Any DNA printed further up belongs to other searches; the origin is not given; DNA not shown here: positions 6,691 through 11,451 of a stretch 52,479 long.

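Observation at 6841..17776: Sigma-54-promoted, translationally coupled 7-gene unit linking a cyclase, a prenyl-diphosphate synthase, lipid-handling proteins and a giant flavoprotein: candidate undescribed isoprenoid-lipid system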

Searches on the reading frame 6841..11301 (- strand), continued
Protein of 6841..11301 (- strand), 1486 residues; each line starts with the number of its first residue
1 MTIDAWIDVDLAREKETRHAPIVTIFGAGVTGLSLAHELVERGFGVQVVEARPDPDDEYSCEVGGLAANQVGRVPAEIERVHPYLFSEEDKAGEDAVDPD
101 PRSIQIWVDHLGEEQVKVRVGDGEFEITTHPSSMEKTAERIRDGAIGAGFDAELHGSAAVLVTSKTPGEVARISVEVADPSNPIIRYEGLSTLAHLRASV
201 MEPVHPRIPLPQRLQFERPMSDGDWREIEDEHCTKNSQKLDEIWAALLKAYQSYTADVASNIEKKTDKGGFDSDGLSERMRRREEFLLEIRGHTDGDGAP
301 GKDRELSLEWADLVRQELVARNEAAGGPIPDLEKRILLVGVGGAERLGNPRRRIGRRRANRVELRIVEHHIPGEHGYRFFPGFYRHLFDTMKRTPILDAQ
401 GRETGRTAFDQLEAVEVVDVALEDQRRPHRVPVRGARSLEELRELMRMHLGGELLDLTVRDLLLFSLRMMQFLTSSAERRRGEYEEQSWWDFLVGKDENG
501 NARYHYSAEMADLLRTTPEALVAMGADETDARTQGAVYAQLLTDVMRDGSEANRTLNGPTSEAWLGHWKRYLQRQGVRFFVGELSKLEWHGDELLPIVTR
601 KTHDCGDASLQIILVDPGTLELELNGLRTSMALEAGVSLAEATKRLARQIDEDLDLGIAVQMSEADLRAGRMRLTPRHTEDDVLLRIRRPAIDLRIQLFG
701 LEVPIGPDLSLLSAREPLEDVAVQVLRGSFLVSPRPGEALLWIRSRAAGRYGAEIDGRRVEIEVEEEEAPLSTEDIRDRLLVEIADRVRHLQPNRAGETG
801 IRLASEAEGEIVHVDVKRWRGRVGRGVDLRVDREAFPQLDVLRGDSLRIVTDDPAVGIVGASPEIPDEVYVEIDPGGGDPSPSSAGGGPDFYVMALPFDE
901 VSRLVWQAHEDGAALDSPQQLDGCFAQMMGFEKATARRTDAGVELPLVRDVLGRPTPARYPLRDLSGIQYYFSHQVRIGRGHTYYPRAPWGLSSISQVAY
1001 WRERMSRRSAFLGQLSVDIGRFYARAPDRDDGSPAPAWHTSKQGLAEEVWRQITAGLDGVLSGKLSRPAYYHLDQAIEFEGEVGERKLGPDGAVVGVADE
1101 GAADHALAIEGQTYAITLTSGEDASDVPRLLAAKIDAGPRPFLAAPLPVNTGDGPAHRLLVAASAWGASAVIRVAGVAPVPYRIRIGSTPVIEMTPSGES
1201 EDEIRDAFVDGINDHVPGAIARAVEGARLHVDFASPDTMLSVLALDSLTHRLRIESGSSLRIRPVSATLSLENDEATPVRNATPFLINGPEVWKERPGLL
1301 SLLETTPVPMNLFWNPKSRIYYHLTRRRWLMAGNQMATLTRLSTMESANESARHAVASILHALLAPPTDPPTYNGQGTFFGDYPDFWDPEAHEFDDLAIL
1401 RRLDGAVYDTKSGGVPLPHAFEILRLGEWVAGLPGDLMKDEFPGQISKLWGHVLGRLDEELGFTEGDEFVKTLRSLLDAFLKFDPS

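Call 14: find_encoding_contigs(protein=P0076, flank=10000, max_places=1)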
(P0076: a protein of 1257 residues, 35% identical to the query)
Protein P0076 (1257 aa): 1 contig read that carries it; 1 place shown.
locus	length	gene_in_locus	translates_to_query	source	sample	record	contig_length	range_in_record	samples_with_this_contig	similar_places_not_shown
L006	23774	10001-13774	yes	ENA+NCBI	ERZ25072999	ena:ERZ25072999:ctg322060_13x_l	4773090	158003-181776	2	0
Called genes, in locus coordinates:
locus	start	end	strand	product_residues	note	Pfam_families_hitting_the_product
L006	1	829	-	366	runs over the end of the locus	PF20903:SPL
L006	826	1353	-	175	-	-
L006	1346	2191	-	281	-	PF13641:Glyco_tranf_2_3, PF00535:Glycos_transf_2, PF10111:Glyco_tranf_2_2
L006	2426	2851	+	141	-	-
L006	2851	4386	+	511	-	PF07992:Pyr_redox_2 (faint), PF01266:DAO, PF13450:NAD_binding_8 (faint), PF05199:GMC_oxred_C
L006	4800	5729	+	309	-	-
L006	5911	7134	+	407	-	PF00348:polyprenyl_synt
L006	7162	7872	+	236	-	-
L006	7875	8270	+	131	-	-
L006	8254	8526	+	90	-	-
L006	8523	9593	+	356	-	-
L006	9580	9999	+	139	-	-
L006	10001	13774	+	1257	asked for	PF01266:DAO (weak)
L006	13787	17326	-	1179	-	PF00069:Pkinase, PF07714:PK_Tyr_Ser-Thr, PF01637:ATPase_2 (weak), PF13191:AAA_16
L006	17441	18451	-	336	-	PF13439:Glyco_transf_4, PF13579:Glyco_trans_4_4, PF20706:GT4-conflict, PF00534:Glycos_transf_1, PF13692:Glyco_trans_1_4, PF13524:Glyco_trans_1_2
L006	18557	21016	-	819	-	PF00515:TPR_1 (faint), PF07719:TPR_2 (faint), PF13181:TPR_8 (faint), PF13424:TPR_12 (weak), PF14938:SNAP (faint), PF13424:TPR_12 (weak), PF17874:TPR_MalT (weak), PF13424:TPR_12 (weak)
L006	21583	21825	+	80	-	-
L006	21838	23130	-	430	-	PF00512:HisKA, PF02518:HATPase_c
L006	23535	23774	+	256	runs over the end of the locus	PF17131:TP_0789-like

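Call 16: find_related_loci(query=A1, collection=genome_contigs, flank=10000)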
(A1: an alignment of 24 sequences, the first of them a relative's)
Query A1 (1486 aa) in genome_contigs; peptide patterns used: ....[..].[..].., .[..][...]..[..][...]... (x = any residue, [..] = any of these).
600 stretches matched a pattern (row limit reached: there are more); 523 encode a relative of the query (tblastn E <= 1e-3); the best 80 are kept; 79 distinct loci.
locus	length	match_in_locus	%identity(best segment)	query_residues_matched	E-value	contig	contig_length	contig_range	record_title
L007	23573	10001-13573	37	15-1434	2e-60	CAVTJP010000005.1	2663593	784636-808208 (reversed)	MAG: uncultured Gammaproteobacteria bacterium isolate MFD05684.bin.1.131 genome assembly, contig: contig_20481, whole ge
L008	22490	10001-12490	40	23-1426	4e-48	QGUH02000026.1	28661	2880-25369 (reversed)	MAG: Pseudomonadota bacterium isolate ZC4RG46 NODE_1193_length_28661_cov_7.924212, whole genome shotgun sequence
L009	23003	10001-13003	45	26-1428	5e-48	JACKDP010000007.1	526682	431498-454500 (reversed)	MAG: Myxococcales bacterium isolate HK-STAS-MYXO-10 HK-STAS-MYXO-10_7, whole genome shotgun sequence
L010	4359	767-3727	46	10-1404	2e-46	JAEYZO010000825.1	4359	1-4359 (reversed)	MAG: Proteobacteria bacterium isolate OH_CBlB_99 k127_1970115, whole genome shotgun sequence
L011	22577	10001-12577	41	22-1441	3e-45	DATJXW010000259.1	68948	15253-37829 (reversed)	MAG TPA_asm: Polyangiaceae bacterium isolate SMAG_U15136 k141_458027, whole genome shotgun sequence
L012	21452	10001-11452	44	371-1360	3e-43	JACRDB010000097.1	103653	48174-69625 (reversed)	MAG: Deltaproteobacteria bacterium isolate NC_groundwater_1661_Pr3_B-0.1um_73_23 SR-2_scaffold_141_2373531, whole genome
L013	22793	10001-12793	42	23-1424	5e-43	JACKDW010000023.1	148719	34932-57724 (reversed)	MAG: Myxococcales bacterium isolate HK-STAS-MYXO-17 HK-STAS-MYXO-17_23, whole genome shotgun sequence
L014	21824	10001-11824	39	360-1404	1e-40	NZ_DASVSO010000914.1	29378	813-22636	MAG: Archangium sp. isolate SMAG_U3264 k141_50216, whole genome shotgun sequence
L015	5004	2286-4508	39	23-1434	2e-40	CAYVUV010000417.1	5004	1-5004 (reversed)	MAG TPA_asm: uncultured Candidatus Binatia bacterium isolate binchicken_co200_21 genome assembly, contig: k141_255108, w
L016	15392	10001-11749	41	23-1404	7e-39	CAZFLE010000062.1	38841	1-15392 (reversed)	MAG TPA_asm: uncultured Enterobacterales bacterium isolate binchicken_co46_73 genome assembly, contig: NODE_1768_length_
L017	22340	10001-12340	40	18-1426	8e-39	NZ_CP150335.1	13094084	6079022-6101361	Sorangium sp. So ce375 chromosome, complete genome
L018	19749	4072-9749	34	16-1404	2e-38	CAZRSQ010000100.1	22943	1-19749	MAG TPA_asm: uncultured Kofleriaceae bacterium isolate SRP287051_co2_177 genome assembly, contig: NODE_4498_length_22943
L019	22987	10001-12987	37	17-1474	3e-38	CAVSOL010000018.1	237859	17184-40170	MAG: uncultured proteobacterium isolate MFD03066.bin.2.147 genome assembly, contig: contig_33023, whole genome shotgun s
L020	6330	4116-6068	38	21-1067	2e-37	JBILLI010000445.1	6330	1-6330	MAG: Polyangiales bacterium isolate ME2017-07-27_3300044645_group7_bin3 Rohwer_bin1483_scaffold_17058_c1, whole genome s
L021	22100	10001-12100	38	15-1423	3e-36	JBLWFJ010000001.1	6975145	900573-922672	Nannocystaceae bacterium ST9 contig_1_pilon, whole genome shotgun sequence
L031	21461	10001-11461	37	23-1096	7e-34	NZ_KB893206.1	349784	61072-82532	Spirosoma panaciterrae DSM 21099 B153DRAFT_scaffold_4.5, whole genome shotgun sequence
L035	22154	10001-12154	38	21-1424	2e-33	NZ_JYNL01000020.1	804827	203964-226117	Mycolicibacterium chlorophenolicum strain DSM 43826 MCHLDSM_contig000021, whole genome shotgun sequence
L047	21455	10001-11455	36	367-1408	1e-31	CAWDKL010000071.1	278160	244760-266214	MAG: uncultured Alphaproteobacteria bacterium isolate MFD04752.bin.2.14 genome assembly, contig: contig_5973, whole geno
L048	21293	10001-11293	33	1-1058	1e-31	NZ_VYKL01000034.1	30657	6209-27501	Niallia endozanthoxylica strain MER_TA_151 MER-TA-151_1_(paired)_trimmed_(paired)_contig_34, whole genome shotgun sequen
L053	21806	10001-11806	33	21-1362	3e-31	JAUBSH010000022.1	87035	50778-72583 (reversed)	Microcoleus sp. K1-B1 NODE_43_length_87035_cov_28.099186, whole genome shotgun sequence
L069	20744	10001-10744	35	23-582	2e-30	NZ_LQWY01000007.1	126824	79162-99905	Domibacillus aminovorans strain DSM 1314 DSM1314_contig_15, whole genome shotgun sequence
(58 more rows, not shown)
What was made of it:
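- The module occurs in Sorangium, Nannocystaceae, Archangium and Labilithrix, in a Gammaproteobacteria MAG, in Thermodesulfobacteriota and Binatia, and in Mycolicibacterium chlorophenolicum, M. tusciae and Mycobacterium aurum (call 16).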

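Call 31: search_solved_structures(query=A1, max_evalue=1, show_alignments=0)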
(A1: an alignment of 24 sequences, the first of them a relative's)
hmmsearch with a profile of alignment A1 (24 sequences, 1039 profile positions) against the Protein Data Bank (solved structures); distinct sequences matched with E-value up to 1: 113 (the best 60 are shown).
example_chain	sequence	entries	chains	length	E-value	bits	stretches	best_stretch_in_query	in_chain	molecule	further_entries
1f8r_A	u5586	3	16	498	5.8e-05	24.5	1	14-91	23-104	L-AMINO ACID OXIDASE | L-amino-acid oxidase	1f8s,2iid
1y56_B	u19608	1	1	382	0.00038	21.8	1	27-56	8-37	sarcosine oxidase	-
4e0v_A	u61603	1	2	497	0.00053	21.3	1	20-59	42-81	L-amino-acid oxidase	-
5ts5_A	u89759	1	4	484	0.00059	21.2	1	20-59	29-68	Amine oxidase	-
7cyx_A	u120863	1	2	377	0.0007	20.9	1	27-67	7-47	Glycine oxidase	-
7oxl_A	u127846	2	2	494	0.00076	20.8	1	25-57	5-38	Spermine oxidase,Spermine oxidase,Spermine oxidase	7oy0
3kve_A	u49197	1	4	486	0.00097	20.5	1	15-59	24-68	L-amino acid oxidase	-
9t73_B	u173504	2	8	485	0.002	19.4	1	19-56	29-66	Tetrapodal ancestor of L-amino acid oxidases: I224A-Q225H-P361-PREGA-L367 bound to phenyla | Tetrapodal ancestor of L-amino acid oxidase: I224A-Q225H-P361-PREGA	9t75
9rvh_A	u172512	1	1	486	0.002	19.4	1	19-56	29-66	Tetrapodal ancestor of L-amino acid oxidase: Q225A-Loop (P361-PREGA-L367) mutant with phen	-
9run_A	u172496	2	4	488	0.002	19.4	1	19-56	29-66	Tetrapodal ancestor of L-amino acid oxidase: Q225H-W377I double mutant | Tetrapodal ancestor of L-amino acid oxidases: W377I mutant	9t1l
9qs1_A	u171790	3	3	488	0.002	19.4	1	19-56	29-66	Tetrapodal ancestor of L-amino acis oxidases | Tetrapodal ancestor of L-amino acid oxidases | Tetrapodal ancestor of L-amino acid oxidases co-crystallised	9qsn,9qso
9rum_A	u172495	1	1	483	0.0022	19.3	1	19-56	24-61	Tetrapodal ancestor of L-amino acid oxidase: Q225A mutant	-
9rvj_A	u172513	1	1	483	0.0022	19.3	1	19-56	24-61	Tetrapodal ancestor of L-amino acid oxidase: Q225H - W377I double mutant with phenylalanin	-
6j38_A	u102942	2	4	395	0.003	18.8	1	26-59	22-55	FAD-dependent glycine oxydase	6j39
7rjj_A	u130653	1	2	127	0.0031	18.8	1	198-290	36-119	OmpA family protein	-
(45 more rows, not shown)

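Call 42: search_protein_families(library=pfam, proteins=[L047:4487-7732:+, L047:7736-8722:+, L047:8845-9756:+, L047:9806-12766:+, L047:12848-14323:-, L035:1558-5853:+, L035:5907-6686:+, L035:9959-12181:+, L035:12178-12849:+, L035:12853-14619:-], max_evalue=0.001)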
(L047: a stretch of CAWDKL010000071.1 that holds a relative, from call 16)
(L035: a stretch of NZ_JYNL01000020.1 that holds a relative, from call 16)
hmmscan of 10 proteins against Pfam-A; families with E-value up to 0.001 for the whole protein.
L047:4487-7732:+ (1081 aa): 3 families
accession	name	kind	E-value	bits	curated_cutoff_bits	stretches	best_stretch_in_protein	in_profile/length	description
PF00211.25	Guanylate_cyc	-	3.3e-22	79.4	21.9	1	50-220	5-174/183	Adenylate and Guanylate cyclase catalytic domain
PF13191.12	AAA_16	-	1.6e-20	74.7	32.6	1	243-428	1-164/167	AAA ATPase domain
PF13401.12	AAA_22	-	2.8e-06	28.1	27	1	265-434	4-122/130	AAA domain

L047:7736-8722:+ (328 aa): 1 family
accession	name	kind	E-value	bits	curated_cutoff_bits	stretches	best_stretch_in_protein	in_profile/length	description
PF11578.13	DUF3237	-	5.5e-23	81.8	24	1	177-318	5-148/149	Protein of unknown function (DUF3237)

L047:8845-9756:+ (303 aa): 1 family
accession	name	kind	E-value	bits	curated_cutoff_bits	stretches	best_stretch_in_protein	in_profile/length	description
PF04454.18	Linocin_M18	-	8.4e-23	81.3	24.3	2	163-273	145-252/253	Encapsulating protein for peroxidase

L047:9806-12766:+ (986 aa): 10 families
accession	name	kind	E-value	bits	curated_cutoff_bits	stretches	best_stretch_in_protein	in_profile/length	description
PF00348.22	polyprenyl_synt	-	2.9e-60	204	27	1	676-915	3-235/251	Polyprenyl synthetase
PF01593.30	Amino_oxidase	-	1.4e-17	64.5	19.8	1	12-515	1-440/443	Flavin containing amine oxidoreductase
PF13450.12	NAD_binding_8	-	1.1e-09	38.9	21.9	1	7-62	1-48/68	NAD(P)-binding Rossmann-like domain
PF12831.13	FAD_oxidored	-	6.6e-08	32.7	27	1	5-50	2-47/416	FAD dependent oxidoreductase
PF01266.30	DAO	-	1.8e-07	31.5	27.9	1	4-39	1-38/353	FAD dependent oxidoreductase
PF00890.30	FAD_binding_2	-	2e-05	24.4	20.4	1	5-39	2-36/414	FAD binding domain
PF01494.25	FAD_binding_3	-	0.00011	22.1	22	1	4-36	3-35/349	FAD binding domain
PF07992.20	Pyr_redox_2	-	0.00015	21.8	26.1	1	4-36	2-35/291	Pyridine nucleotide-disulphide oxidoreductase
PF03486.20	HI0933_like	-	0.00061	19.7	50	0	4-40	2-38/244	HI0933-like protein Rossmann domain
PF00070.33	Pyr_redox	-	0.00062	20.7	22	0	4-35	1-32/82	Pyridine nucleotide-disulphide oxidoreductase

L047:12848-14323:- (491 aa): 1 family
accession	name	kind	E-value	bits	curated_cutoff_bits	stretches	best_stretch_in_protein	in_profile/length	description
PF03781.23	FGE-sulfatase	-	6.4e-52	177.2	23.3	1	252-485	2-253/255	Sulfatase-modifying factor enzyme 1-like domain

L035:1558-5853:+ (1431 aa): 7 families
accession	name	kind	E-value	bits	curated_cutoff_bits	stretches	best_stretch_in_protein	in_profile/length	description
PF13191.12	AAA_16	-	1.9e-30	107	32.6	1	12-196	2-167/167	AAA ATPase domain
PF00211.25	Guanylate_cyc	-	2.7e-08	34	21.9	1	1243-1344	79-172/183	Adenylate and Guanylate cyclase catalytic domain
PF01590.32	GAF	-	5.1e-08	34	22.4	1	1008-1125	4-131/133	GAF domain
PF13492.12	GAF_3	-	1.4e-07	32.4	27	1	1007-1124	3-124/129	GAF domain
PF13185.12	GAF_2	-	3.4e-06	27.8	28.6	1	1003-1124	1-132/136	GAF domain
PF13401.12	AAA_22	-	5.1e-06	27.3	27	1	33-198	4-123/130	AAA domain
PF07719.23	TPR_2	-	5.9e-06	26.4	27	0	1372-1402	4-34/34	Tetratricopeptide repeat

L035:5907-6686:+ (259 aa): 0 families

L035:9959-12181:+ (740 aa): 5 families
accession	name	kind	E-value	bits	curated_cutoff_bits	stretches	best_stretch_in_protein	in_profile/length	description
PF13450.12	NAD_binding_8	-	2.7e-08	34.4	21.9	1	19-47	1-29/68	NAD(P)-binding Rossmann-like domain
PF01266.30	DAO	-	4.8e-07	30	27.9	1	17-46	2-31/353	FAD dependent oxidoreductase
PF01593.30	Amino_oxidase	-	1.7e-06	28.1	19.8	0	24-47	1-24/443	Flavin containing amine oxidoreductase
PF07992.20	Pyr_redox_2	-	1.1e-05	25.4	26.1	1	16-56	2-39/291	Pyridine nucleotide-disulphide oxidoreductase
PF00890.30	FAD_binding_2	-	1.1e-05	25.2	20.4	1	17-47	2-32/414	FAD binding domain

L035:12178-12849:+ (223 aa): 0 families

L035:12853-14619:- (588 aa): 3 families
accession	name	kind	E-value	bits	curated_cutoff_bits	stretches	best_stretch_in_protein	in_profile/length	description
PF00152.25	tRNA-synt_2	-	4.7e-117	390.9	25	1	117-557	2-307/308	tRNA synthetases class II (D, K and N)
PF01336.31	tRNA_anti-codon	-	4.4e-18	65.4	27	1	19-101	1-75/75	OB-fold nucleic acid binding domain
PF02938.19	GAD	-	1.8e-13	51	23.4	1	310-392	10-92/95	GAD domain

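Call 49: find_encoding_contigs(protein=P0043, flank=8000, max_places=1)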
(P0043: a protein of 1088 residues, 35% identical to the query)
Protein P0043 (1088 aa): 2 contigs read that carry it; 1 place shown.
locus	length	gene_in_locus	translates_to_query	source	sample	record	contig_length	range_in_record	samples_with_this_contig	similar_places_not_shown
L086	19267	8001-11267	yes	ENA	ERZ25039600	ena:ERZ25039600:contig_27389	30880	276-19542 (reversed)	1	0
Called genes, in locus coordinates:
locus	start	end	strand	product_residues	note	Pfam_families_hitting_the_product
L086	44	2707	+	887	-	PF00069:Pkinase, PF07714:PK_Tyr_Ser-Thr, PF17667:Pkinase_fungal (weak), PF13191:AAA_16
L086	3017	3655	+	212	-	-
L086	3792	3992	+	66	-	-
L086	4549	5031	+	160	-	PF00348:polyprenyl_synt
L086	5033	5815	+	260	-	-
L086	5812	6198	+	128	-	-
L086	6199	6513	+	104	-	-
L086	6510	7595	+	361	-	-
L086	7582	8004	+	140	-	PF02036:SCP2 (weak)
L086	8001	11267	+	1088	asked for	PF00691:OmpA (faint)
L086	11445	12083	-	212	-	PF11964:SpoIIAA-like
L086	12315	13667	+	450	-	PF00890:FAD_binding_2 (weak), PF01266:DAO, PF01494:FAD_binding_3, PF03486:HI0933_like (faint), PF05834:Lycopene_cycl, PF07992:Pyr_redox_2 (weak), PF12831:FAD_oxidored (weak), PF13450:NAD_binding_8 (weak), +1 more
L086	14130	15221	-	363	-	PF03349:Toluene_X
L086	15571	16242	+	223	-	PF00027:cNMP_binding, PF13545:HTH_Crp_2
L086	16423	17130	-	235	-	-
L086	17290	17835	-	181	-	PF00034:Cytochrom_C (weak), PF13442:Cytochrome_CBB3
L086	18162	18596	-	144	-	-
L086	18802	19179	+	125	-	-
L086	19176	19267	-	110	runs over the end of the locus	PF03330:DPBB_1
